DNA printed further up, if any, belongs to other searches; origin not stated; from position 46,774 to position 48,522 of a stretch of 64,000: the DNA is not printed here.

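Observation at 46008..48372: Amidoligase-centred module with HExxH protein and coupled unknown partner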

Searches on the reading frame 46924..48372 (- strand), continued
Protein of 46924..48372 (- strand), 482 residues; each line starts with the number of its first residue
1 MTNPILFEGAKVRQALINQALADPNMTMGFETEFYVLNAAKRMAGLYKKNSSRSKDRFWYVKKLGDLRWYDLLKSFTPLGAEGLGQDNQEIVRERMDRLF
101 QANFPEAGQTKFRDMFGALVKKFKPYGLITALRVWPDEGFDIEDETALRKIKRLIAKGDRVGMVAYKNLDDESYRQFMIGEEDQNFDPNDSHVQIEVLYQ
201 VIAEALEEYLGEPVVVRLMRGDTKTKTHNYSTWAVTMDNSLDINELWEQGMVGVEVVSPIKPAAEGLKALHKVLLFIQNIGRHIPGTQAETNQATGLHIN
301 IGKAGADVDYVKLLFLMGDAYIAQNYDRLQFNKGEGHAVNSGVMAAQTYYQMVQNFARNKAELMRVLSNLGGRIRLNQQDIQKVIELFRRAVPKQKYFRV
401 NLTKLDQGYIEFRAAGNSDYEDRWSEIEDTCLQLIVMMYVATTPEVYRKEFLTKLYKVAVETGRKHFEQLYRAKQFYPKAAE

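Call 41: search_protein_families(library=pfam, proteins=[L002:6839-8080:+, L002:6441-6842:+, L006:9388-9897:+, L011:11101-11994:+, L007:7419-7790:+, L007:9265-9738:-, L009:3285-3827:-, L002:8398-9117:-, L007:8065-8490:-], max_evalue=1)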
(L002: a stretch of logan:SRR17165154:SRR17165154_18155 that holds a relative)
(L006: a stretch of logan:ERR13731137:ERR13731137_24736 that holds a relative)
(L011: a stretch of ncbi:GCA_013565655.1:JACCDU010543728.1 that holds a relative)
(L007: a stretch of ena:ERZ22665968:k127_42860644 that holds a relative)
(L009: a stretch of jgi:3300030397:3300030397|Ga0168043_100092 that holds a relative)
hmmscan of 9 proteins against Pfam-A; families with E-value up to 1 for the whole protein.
L002:6839-8080:+ (413 aa): 2 families
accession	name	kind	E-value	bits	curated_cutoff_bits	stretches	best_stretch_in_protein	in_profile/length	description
PF08581.15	Tup_N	-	0.11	13.2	28.7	0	178-225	4-49/77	Tup N-terminal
PF10263.15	SprT-like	-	0.13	12.6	25.6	1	240-293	43-97/108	SprT-like family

L002:6441-6842:+ (133 aa): 0 families

L006:9388-9897:+ (169 aa): 6 families
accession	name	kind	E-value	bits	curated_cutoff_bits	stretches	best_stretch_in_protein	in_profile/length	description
PF00583.31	Acetyltransf_1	-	8.9e-05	23.2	20.7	1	52-137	33-105/116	Acetyltransferase (GNAT) family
PF13508.13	Acetyltransf_7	-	0.0014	19.4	27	1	58-126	8-61/84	Acetyltransferase (GNAT) domain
PF08445.16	FR47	-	0.0028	18.1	22.1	1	89-150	15-79/86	FR47-like protein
PF13673.13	Acetyltransf_10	-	0.0047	17.3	23.6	1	85-155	43-114/128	Acetyltransferase (GNAT) domain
PF13302.13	Acetyltransf_3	-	0.039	15.1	25.4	1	7-149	19-138/138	Acetyltransferase (GNAT) domain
PF08444.16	Gly_acyl_tr_C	-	0.23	12.2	27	1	95-148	19-75/89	Aralkyl acyl-CoA:amino acid N-acyltransferase, C-terminal region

L011:11101-11994:+ (297 aa): 2 families
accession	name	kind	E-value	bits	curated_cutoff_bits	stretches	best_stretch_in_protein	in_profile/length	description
PF22028.2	DUF6934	-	5.1e-05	23.8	27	1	211-262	62-110/145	Family of unknown function (DUF6934)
PF21674.2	CCDC22_N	-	0.072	14.3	24.8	1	110-135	82-107/109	CCDC22 protein N-terminal domain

L007:7419-7790:+ (123 aa): 1 family
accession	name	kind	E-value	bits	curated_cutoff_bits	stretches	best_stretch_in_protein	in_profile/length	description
PF07592.17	DDE_Tnp_ISAZ013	-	0.11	11.9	26.9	1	55-120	16-80/308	Rhodopirellula transposase DDE domain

L007:9265-9738:- (157 aa): 2 families
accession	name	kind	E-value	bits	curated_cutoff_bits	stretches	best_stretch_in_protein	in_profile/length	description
PF10263.15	SprT-like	-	0.084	13.2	25.6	1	84-111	64-90/108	SprT-like family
PF06114.19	Peptidase_M78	-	0.2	11.9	22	1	75-97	36-58/123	IrrE N-terminal-like domain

L009:3285-3827:- (180 aa): 1 family
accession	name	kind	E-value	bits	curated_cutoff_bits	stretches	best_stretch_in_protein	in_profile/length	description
PF15876.10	DUF4732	-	0.16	12.5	27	1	41-102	83-144/159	Domain of unknown function (DUF4732)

L002:8398-9117:- (239 aa): 1 family
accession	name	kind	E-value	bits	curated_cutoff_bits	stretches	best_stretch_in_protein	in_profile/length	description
PF20344.3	DUF6639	-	0.00056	20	27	1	27-214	42-213/231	Family of unknown function (DUF6639)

L007:8065-8490:- (141 aa): 0 families

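Call 52: get_annotated_region(hit=H1, flank=6000)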
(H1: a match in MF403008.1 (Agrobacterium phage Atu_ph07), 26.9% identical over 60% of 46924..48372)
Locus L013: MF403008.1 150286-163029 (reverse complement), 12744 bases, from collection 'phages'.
description: Agrobacterium phage Atu_ph07, complete genome.
organism: Agrobacterium phage Atu_ph07 (NCBI taxid 2024264)
taxonomy: Viruses; Duplodnaviria; Heunggongvirae; Uroviricota; Caudoviricetes; Polybotosvirus; Polybotosvirus Atuph07
host: Agrobacterium tumefaciens C58; source: -; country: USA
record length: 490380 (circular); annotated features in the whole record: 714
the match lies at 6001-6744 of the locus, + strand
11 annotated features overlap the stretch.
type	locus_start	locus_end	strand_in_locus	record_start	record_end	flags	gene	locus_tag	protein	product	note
CDS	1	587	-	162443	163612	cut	-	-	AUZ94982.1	topoisomerase IV subunit A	-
CDS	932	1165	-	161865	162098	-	-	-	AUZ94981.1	hypothetical protein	-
CDS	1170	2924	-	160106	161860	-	-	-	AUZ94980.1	portal vertex of the head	Phage portal vertex of the head #T4-like phage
CDS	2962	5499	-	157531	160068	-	-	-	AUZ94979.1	hypothetical protein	-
CDS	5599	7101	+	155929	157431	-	-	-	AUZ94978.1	hypothetical protein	-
CDS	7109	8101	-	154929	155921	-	-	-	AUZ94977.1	hypothetical protein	T4-like hypothetical protein, T4 GC1542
CDS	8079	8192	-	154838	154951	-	-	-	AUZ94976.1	hypothetical protein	-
CDS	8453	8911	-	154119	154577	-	-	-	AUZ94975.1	hypothetical protein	-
CDS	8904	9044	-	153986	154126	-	-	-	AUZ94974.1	hypothetical protein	-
CDS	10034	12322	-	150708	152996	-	-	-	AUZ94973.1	hypothetical protein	-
CDS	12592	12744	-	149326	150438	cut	-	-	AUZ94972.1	hypothetical protein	-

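Call 53: get_annotated_region(hit=H3, flank=6000)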
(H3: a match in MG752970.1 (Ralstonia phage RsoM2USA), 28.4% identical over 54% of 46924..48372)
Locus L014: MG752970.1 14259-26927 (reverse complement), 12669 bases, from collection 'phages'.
description: Ralstonia phage RsoM2USA, complete genome.
organism: Ralstonia phage RsoM2USA (NCBI taxid 2070027)
taxonomy: Viruses; Duplodnaviria; Heunggongvirae; Uroviricota; Caudoviricetes
host: Ralstonia solanacearum; source: soil; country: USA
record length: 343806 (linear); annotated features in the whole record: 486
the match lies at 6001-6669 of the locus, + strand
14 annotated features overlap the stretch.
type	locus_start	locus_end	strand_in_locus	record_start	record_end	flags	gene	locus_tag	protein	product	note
CDS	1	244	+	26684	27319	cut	-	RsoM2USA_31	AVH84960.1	hypothetical protein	-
CDS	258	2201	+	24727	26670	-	-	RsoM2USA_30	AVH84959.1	hypothetical protein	-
CDS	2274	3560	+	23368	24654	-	-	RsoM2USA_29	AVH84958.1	hypothetical protein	-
CDS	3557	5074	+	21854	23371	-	-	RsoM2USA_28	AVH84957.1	hypothetical protein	-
CDS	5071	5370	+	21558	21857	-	-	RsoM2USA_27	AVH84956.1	hypothetical protein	-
CDS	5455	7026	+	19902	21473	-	-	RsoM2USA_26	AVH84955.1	hypothetical protein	-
CDS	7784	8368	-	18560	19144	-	-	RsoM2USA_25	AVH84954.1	hypothetical protein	-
CDS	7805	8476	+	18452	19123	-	-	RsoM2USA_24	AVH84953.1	hypothetical protein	-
CDS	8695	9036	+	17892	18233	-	-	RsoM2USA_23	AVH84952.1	hypothetical protein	-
CDS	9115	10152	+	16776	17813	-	-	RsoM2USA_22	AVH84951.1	hypothetical protein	-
CDS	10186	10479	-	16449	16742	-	-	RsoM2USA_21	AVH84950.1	hypothetical protein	-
CDS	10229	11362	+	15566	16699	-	-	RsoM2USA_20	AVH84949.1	hypothetical protein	-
CDS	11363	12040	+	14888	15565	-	-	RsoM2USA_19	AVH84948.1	hypothetical protein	-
CDS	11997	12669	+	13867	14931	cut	-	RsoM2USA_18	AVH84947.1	hypothetical protein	-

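Call 59: search_solved_structures(query=A1, max_evalue=1, show_alignments=2)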
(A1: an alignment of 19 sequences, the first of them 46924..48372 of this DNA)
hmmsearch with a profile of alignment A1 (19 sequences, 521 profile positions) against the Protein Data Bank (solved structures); distinct sequences matched with E-value up to 1: 0.

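Call 73: find_related_loci(query=A1, collection=viral_contigs, flank=8000)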
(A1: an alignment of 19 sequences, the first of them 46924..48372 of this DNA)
Query A1 (482 aa) in viral_contigs; peptide patterns used: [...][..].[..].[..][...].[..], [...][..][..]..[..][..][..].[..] (x = any residue, [..] = any of these).
378 stretches matched a pattern; 320 encode a relative of the query (tblastn E <= 1e-3); the best 80 are kept; 80 distinct loci.
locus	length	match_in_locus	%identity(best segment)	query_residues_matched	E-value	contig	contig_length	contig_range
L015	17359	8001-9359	32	6-461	1e-68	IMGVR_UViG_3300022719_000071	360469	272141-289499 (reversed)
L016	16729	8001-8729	33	199-458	4e-28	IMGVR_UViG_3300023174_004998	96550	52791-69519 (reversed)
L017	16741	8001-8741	33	202-458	2e-25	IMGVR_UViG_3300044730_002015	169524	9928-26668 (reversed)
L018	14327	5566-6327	30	202-458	6e-24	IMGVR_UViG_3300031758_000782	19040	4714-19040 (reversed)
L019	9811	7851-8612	30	202-458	6e-24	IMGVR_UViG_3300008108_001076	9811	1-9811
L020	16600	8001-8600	33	235-462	3e-23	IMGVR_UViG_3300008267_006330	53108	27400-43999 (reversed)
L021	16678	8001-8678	27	200-458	1e-22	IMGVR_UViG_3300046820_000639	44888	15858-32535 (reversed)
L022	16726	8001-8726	31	189-461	1e-22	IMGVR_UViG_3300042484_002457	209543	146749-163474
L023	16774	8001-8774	32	217-479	1e-22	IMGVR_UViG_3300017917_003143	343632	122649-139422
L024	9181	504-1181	32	202-458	2e-22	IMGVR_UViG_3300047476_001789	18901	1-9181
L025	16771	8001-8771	31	202-470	3e-22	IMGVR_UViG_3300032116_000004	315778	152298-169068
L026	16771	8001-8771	31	202-470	3e-22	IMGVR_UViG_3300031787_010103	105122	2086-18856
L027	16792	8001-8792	31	202-479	4e-22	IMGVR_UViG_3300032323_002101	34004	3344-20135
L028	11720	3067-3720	30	220-465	4e-22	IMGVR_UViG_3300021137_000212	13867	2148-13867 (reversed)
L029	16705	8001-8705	30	196-463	5e-22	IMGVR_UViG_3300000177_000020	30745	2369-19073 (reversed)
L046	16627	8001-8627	31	252-481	4e-21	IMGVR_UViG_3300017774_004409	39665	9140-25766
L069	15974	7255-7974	28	199-463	2e-20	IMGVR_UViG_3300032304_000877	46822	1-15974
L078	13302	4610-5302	30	202-463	8e-20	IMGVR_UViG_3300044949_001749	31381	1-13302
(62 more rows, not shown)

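Call 74: fold_search(model_id=the predicted structure, library=viral)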
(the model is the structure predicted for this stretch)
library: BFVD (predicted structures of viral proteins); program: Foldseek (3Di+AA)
matches with E <= 10: 114; with E <= 0.001: 23
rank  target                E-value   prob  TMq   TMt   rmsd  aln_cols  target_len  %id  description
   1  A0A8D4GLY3            6.5e-17  1.00  0.50  0.47  17.5       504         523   19  (no name in the UniProt tables at hand)
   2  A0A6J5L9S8            2.8e-15  1.00  0.49  0.42  18.8       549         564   19  Amidoligase enzyme [uncultured Caudovirales phage]
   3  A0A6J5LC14            3.0e-15  1.00  0.48  0.22  29.0       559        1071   19  Amidoligase enzyme [uncultured Caudovirales phage]
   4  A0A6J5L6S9            6.8e-12  1.00  0.46  0.54   6.9       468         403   16  Amidoligase enzyme [uncultured Caudovirales phage]
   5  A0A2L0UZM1            1.0e-11  1.00  0.45  0.43  17.4       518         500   16  Amidoligase enzyme [Agrobacterium phage Atu_ph07]
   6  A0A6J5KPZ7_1          1.7e-10  1.00  0.36  0.22  24.8       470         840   16  Cytidine and deoxycytidylate deaminase domain containing protein [uncultured Caudovirales phage]
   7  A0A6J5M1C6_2          7.4e-10  1.00  0.43  0.26  26.0       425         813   22  Amidoligase enzyme [uncultured Caudovirales phage]
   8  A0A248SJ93            1.6e-09  1.00  0.42  0.32  22.4       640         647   13  (no name in the UniProt tables at hand)
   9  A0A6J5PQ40            4.3e-07  1.00  0.33  0.36   9.1       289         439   12  Uncharacterized protein [uncultured Caudovirales phage]
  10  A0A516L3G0            5.0e-07  1.00  0.26  0.35  12.1       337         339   16  (no name in the UniProt tables at hand)
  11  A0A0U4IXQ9            2.8e-06  1.00  0.30  0.41  20.4       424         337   14  Amidoligase [Arthrobacter phage Salgado]
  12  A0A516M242            7.3e-06  1.00  0.27  0.38  10.7       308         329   18  (no name in the UniProt tables at hand)
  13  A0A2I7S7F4            2.0e-05  1.00  0.26  0.35  10.0       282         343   14  (no name in the UniProt tables at hand)
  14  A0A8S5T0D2            5.8e-05  1.00  0.32  0.34  13.8       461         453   10  Amidoligase enzyme [Myoviridae sp. ctWb16]
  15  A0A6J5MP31            8.2e-05  1.00  0.28  0.35  16.1       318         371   13  Amidoligase enzyme [uncultured Caudovirales phage]
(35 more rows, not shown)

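Call 77: search_protein_families(library=phrogs, proteins=[L015:6668-6943:-, L004:2728-3336:-, L002:6839-8080:+], max_evalue=0.01)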
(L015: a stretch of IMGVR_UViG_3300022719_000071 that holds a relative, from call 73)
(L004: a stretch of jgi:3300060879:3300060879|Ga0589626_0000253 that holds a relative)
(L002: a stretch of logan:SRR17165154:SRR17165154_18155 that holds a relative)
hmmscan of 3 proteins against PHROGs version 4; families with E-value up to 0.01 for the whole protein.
L015:6668-6943:- (91 aa): 0 families

L004:2728-3336:- (202 aa): 0 families

L002:6839-8080:+ (413 aa): 0 families

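Call 78: search_protein_families(library=pfam, proteins=[L015:6668-6943:-, L004:2728-3336:-], max_evalue=0.1)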
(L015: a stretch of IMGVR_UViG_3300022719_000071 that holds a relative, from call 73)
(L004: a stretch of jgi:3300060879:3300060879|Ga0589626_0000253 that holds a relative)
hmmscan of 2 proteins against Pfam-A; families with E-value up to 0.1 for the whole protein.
L015:6668-6943:- (91 aa): 0 families

L004:2728-3336:- (202 aa): 0 families

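Call 81: search_protein_families(library=pfam, proteins=[L046:5805-10568:+, L069:4318-10566:+, L016:4320-9716:+, L078:1337-5887:+, L017:5610-9797:+], max_evalue=0.01)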
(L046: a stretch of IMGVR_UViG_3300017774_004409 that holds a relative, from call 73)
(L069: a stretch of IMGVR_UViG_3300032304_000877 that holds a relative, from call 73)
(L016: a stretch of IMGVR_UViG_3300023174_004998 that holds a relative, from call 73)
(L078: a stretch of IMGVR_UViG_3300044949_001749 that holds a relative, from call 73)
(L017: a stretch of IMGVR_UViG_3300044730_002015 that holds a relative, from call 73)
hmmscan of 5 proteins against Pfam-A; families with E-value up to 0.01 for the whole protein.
L046:5805-10568:+ (1587 aa): 3 families
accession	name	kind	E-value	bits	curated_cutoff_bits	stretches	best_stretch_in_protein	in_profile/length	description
PF00182.24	Glyco_hydro_19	-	1.2e-14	55.1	25.5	1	1433-1542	49-161/232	Chitinase class I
PF12224.13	Amidoligase_2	-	1.1e-05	25.9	22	1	680-821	15-168/245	Putative amidoligase enzyme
PF01909.29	NTP_transf_2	-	0.0016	19.2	21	1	54-117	5-60/93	Nucleotidyltransferase domain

L069:4318-10566:+ (2082 aa): 3 families
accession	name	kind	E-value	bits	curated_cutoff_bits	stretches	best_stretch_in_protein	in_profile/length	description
PF12224.13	Amidoligase_2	-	5.1e-06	27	22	1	991-1072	27-117/245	Putative amidoligase enzyme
PF01909.29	NTP_transf_2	-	0.00036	21.3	21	1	47-106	4-62/93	Nucleotidyltransferase domain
PF06114.19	Peptidase_M78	-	0.0091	16.2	22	0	351-419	45-117/123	IrrE N-terminal-like domain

L016:4320-9716:+ (1798 aa): 1 family
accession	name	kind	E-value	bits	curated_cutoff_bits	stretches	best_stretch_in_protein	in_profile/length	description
PF12224.13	Amidoligase_2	-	2.2e-07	31.5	22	1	1231-1319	19-118/245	Putative amidoligase enzyme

L078:1337-5887:+ (1516 aa): 4 families
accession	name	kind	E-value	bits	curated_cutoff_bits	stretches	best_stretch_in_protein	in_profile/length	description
PF12224.13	Amidoligase_2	-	3.8e-10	40.5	22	1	1091-1277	18-228/245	Putative amidoligase enzyme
PF01435.24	Peptidase_M48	-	8.2e-08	32.7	20.3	1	759-825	132-184/186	Peptidase family M48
PF10518.14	TAT_signal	-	0.00035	20.8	22.7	1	616-634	3-21/21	TAT (twin-arginine translocation) pathway signal sequence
PF06114.19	Peptidase_M78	-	0.00048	20.4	22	0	729-774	43-86/123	IrrE N-terminal-like domain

L017:5610-9797:+ (1395 aa): 3 families
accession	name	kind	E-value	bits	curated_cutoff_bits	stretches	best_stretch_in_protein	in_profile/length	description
PF12224.13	Amidoligase_2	-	3.3e-09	37.4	22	1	794-889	15-118/245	Putative amidoligase enzyme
PF20184.3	DUF6547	-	0.0013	19.5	27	1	216-285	10-77/117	Family of unknown function (DUF6547)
PF13058.12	DUF3920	-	0.0095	16.6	27.3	0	427-487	65-124/126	Protein of unknown function (DUF3920)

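Call 86: search_solved_structures(query=A1, max_evalue=10, show_alignments=3)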
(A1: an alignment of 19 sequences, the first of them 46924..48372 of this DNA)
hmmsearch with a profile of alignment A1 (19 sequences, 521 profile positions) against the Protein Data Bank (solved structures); distinct sequences matched with E-value up to 10: 0.

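Call 87: find_encoding_contigs(protein=window:46924-48372:-, flank=10000, max_places=2)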
Protein window:46924-48372:- (482 aa): 5 contigs read that carry it; 2 places shown.
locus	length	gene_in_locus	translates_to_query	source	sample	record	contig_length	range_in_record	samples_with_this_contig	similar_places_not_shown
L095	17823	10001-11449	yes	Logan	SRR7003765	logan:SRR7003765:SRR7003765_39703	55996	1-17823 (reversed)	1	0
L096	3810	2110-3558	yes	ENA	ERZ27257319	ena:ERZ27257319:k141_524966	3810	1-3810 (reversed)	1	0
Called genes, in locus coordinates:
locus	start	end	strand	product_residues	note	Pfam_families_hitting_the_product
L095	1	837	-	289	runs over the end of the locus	PF10686:YAcAr, PF08719:NADAR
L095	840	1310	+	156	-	-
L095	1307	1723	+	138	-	-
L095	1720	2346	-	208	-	-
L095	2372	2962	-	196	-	-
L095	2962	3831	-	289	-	-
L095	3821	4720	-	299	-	-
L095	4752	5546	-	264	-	-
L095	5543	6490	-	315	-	-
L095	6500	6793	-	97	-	-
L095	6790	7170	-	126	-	-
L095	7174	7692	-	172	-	-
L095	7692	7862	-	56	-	-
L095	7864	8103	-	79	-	-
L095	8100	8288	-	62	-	-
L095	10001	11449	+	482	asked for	PF12224:Amidoligase_2 (weak)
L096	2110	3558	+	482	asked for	PF12224:Amidoligase_2 (weak)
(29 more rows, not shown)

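Call 91: find_encoding_contigs(protein=P0013, flank=4000, max_places=1)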
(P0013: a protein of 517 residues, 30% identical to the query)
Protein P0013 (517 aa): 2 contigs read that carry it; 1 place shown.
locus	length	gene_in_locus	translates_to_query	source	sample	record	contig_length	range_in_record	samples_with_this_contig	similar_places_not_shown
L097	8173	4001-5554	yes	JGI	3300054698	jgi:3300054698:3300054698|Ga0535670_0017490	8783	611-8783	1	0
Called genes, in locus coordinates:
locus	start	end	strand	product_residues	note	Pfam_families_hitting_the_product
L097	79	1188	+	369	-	-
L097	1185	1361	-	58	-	-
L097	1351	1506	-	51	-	-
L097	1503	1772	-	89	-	-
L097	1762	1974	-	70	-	-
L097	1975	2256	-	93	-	-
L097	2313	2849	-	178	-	-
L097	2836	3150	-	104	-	-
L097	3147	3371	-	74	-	-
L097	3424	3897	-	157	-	PF27402:Y4mA_C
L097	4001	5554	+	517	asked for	PF12224:Amidoligase_2 (weak)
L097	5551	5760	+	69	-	-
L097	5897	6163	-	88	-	-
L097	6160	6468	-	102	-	-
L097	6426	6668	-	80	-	-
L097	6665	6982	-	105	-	-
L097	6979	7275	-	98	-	-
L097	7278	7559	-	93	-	-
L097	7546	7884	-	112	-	-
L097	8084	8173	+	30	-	?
